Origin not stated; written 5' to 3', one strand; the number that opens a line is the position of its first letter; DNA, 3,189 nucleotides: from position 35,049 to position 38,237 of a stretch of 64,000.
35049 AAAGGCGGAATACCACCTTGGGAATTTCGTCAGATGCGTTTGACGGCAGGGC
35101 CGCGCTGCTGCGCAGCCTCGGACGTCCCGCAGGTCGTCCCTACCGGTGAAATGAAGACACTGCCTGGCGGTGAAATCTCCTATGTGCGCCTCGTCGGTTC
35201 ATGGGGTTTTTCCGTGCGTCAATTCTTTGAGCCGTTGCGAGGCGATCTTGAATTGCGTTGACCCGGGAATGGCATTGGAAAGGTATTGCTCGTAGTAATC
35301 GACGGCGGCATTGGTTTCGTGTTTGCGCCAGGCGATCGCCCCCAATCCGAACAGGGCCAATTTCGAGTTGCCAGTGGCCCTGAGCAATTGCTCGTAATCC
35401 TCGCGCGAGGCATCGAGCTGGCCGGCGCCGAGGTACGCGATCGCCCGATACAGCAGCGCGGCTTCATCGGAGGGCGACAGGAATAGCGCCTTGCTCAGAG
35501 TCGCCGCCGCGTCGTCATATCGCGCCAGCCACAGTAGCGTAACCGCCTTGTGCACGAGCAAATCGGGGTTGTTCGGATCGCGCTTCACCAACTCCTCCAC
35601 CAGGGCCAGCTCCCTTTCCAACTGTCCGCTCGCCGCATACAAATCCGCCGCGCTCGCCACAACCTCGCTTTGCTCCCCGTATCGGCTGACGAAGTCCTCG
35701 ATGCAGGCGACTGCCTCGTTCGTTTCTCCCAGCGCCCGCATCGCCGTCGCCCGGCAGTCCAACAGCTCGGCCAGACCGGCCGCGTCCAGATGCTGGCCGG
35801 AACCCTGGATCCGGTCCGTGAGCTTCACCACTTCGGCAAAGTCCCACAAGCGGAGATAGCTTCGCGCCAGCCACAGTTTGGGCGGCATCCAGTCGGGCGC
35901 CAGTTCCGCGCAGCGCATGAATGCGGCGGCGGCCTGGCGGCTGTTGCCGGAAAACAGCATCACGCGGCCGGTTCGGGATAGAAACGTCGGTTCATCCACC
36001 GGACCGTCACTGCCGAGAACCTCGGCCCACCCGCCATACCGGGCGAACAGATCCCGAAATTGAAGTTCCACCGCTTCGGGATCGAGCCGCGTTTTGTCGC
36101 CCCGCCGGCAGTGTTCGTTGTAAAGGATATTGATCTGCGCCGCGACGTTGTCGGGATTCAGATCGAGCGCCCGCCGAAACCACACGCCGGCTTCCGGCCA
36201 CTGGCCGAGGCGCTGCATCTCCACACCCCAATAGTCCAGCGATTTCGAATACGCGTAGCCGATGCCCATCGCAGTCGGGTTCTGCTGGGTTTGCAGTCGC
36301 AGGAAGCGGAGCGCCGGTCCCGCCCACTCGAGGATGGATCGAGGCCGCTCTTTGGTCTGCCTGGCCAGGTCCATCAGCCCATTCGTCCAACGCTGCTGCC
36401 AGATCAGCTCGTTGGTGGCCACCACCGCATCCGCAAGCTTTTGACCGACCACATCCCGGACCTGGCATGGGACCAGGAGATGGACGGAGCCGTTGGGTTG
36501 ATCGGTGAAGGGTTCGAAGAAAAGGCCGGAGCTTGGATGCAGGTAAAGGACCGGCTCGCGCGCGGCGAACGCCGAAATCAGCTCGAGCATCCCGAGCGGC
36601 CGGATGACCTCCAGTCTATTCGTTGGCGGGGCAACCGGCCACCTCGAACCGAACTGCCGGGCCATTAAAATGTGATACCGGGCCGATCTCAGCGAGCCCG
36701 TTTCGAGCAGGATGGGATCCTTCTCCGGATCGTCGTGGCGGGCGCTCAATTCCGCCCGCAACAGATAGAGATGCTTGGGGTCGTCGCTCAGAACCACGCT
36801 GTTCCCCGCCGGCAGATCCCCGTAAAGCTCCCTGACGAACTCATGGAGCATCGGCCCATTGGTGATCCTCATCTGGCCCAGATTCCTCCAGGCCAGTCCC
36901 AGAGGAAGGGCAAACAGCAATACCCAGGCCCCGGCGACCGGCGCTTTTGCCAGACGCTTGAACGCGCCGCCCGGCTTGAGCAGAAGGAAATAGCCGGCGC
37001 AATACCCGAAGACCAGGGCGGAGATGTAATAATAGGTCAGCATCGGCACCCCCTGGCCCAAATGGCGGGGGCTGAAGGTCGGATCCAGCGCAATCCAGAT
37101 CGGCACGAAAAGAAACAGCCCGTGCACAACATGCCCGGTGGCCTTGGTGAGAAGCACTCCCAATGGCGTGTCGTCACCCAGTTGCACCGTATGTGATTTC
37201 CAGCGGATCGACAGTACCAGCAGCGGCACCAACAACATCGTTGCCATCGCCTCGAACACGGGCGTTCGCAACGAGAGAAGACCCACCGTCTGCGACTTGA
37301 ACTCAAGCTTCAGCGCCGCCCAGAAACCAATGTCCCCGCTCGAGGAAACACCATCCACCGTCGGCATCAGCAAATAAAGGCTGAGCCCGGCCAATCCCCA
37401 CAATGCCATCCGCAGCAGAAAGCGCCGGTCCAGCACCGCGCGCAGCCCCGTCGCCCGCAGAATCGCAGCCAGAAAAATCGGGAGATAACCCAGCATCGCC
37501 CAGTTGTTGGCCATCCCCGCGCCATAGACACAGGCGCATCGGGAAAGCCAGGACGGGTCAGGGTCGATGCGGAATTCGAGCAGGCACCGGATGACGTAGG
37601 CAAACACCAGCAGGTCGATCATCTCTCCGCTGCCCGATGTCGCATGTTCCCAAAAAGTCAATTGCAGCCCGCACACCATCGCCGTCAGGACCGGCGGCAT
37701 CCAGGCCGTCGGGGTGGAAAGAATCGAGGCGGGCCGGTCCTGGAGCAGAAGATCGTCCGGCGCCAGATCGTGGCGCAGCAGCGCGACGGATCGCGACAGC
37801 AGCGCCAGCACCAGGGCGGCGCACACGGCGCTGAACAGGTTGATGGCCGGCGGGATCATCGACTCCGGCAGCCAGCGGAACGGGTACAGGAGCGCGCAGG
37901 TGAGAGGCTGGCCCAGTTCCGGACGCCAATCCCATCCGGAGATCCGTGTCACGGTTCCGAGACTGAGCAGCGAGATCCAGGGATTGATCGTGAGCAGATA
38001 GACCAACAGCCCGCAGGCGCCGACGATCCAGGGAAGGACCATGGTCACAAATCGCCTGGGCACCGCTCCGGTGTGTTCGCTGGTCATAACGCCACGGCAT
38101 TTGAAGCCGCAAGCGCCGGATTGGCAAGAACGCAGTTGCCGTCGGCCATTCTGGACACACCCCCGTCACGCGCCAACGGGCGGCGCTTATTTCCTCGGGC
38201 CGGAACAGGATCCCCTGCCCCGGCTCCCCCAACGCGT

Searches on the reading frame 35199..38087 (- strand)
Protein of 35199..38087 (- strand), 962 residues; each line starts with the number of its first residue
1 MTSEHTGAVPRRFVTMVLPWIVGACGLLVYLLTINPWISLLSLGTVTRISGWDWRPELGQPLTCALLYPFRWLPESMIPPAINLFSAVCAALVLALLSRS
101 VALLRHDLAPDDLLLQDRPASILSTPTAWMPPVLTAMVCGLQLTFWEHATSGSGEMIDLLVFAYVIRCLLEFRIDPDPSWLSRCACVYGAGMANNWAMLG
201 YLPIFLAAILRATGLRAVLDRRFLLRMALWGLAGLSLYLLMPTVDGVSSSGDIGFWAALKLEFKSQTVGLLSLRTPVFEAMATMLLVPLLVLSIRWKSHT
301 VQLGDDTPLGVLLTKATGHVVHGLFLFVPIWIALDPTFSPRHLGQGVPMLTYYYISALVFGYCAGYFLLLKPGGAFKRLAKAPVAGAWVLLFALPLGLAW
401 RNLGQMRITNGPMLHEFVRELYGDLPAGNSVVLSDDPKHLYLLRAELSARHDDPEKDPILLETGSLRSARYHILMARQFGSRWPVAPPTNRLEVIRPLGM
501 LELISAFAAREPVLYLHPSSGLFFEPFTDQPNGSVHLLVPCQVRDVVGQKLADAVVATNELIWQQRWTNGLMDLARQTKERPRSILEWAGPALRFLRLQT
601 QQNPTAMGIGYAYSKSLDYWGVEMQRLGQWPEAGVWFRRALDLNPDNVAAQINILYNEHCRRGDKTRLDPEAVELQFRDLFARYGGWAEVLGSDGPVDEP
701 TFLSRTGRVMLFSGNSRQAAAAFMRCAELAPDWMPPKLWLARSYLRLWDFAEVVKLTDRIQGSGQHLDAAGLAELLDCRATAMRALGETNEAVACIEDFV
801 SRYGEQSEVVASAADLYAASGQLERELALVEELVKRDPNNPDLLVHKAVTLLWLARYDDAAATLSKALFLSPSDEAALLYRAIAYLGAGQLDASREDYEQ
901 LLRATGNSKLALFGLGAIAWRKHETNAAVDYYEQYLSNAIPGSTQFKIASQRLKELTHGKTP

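Call 24: search_protein_families(library=pfam, proteins=[window:35199-38087:-], max_evalue=0.001)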
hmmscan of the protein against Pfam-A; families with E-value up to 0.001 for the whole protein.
window:35199-38087:- (962 aa): 13 families
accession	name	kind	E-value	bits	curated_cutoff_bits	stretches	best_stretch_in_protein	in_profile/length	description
PF13428.12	TPR_14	-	7.7e-17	60.6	23.5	0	811-848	5-42/44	Tetratricopeptide repeat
PF07719.23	TPR_2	-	1.1e-16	59.9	27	0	616-647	3-34/34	Tetratricopeptide repeat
PF13432.12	TPR_16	-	1.3e-10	41.9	32.7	2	882-939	4-61/65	Tetratricopeptide repeat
PF00515.34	TPR_1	-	1e-09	38.2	27.8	0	626-647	13-34/34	Tetratricopeptide repeat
PF13181.12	TPR_8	-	5.5e-09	35.9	25.7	0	713-732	14-33/34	Tetratricopeptide repeat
PF14559.12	TPR_19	-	7.8e-09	36.2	25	1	819-876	3-60/68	Tetratricopeptide repeat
PF13414.12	TPR_11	-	1.1e-08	35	26.8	0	627-653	7-33/42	TPR repeat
PF13431.12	TPR_17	-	8.7e-06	26.1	24.4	0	831-860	3-32/34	Tetratricopeptide repeat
PF13424.12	TPR_12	-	1.7e-05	25.4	30.1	0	876-938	4-74/77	Tetratricopeptide repeat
PF11028.14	TMEM260-like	-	1.8e-05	25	24.2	1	59-209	19-170/179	Protein O-mannosyl-transferase TMEM260-like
PF13174.12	TPR_6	-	3.6e-05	24.6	26.3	0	877-903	2-28/33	Tetratricopeptide repeat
PF12895.13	ANAPC3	-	0.00028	21.5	27.2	0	789-866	5-81/82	Anaphase-promoting complex, cyclosome, subunit 3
PF23914.1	TPR_CcmH_CycH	-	0.00028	21.2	42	0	853-937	62-149/158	Cytochrome c-type biogenesis protein H TPR domain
